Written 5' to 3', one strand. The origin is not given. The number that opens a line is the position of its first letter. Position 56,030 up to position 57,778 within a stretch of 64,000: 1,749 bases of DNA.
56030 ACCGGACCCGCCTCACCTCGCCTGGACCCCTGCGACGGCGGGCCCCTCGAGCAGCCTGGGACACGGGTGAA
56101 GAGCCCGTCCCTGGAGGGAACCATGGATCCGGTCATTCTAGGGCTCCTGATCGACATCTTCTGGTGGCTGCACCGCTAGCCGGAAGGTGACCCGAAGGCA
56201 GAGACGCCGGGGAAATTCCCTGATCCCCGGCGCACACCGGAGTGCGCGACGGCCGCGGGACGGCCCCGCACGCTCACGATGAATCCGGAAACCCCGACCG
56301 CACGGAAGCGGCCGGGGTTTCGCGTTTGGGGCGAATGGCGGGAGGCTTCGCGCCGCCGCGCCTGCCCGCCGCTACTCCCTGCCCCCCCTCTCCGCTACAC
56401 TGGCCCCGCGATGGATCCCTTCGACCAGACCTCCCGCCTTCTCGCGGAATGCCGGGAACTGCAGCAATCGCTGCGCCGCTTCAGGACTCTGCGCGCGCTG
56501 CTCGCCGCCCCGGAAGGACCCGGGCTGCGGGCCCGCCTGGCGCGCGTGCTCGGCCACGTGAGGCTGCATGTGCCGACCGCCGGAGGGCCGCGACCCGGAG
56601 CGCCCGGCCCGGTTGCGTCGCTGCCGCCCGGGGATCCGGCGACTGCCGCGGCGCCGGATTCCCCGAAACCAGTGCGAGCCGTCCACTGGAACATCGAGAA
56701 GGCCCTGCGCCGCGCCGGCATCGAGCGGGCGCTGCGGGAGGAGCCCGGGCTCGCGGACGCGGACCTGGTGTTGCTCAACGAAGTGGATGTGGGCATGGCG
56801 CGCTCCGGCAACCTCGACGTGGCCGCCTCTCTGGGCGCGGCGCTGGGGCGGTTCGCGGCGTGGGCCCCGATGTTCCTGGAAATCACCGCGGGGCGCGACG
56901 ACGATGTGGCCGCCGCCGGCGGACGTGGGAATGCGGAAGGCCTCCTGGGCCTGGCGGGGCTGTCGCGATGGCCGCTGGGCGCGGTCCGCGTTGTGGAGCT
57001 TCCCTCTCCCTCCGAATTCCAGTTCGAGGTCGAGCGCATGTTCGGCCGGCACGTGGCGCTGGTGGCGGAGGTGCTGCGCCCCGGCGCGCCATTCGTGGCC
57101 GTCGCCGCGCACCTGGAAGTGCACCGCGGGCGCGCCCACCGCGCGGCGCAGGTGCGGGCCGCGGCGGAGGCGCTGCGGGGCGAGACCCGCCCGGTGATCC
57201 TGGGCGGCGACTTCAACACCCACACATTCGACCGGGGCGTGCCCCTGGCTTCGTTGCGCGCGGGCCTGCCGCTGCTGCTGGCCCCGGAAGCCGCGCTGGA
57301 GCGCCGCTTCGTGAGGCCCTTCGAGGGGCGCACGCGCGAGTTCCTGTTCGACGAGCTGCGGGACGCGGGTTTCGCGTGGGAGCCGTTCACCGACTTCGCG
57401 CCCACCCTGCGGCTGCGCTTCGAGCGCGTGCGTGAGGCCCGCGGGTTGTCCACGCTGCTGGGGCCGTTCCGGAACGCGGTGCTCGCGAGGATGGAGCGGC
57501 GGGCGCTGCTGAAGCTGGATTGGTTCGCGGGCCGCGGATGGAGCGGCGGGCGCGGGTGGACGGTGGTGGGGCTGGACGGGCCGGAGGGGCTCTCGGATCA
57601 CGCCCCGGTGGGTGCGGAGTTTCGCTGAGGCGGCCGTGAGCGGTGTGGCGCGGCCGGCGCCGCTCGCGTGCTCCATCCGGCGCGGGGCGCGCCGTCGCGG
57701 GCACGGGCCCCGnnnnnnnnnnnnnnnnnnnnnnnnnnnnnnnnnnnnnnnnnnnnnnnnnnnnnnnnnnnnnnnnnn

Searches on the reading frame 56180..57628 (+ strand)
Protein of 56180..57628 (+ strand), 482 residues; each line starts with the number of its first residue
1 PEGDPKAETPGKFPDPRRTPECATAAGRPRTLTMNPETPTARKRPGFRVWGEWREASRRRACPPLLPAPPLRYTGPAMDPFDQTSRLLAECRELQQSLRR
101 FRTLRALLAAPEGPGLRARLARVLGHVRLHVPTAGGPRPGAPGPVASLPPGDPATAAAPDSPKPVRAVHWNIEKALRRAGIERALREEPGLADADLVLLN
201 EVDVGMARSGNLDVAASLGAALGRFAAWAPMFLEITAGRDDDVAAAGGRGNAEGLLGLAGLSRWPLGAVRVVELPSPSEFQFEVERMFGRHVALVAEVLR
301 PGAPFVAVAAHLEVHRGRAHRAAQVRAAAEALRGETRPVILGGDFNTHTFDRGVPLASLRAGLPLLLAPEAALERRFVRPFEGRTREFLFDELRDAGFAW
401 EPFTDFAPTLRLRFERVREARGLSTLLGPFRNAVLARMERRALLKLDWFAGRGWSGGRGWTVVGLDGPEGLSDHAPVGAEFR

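Call 18: search_protein_families(library=pfam, proteins=[window:56180-57628:+], max_evalue=0.001)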
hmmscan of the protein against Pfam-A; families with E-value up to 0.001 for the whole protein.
window:56180-57628:+ (482 aa): 1 family
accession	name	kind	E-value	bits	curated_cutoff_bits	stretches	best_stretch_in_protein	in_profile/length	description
PF03372.29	Exo_endo_phos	-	2.8e-11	44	24.5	1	169-449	2-201/225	Endonuclease/Exonuclease/phosphatase family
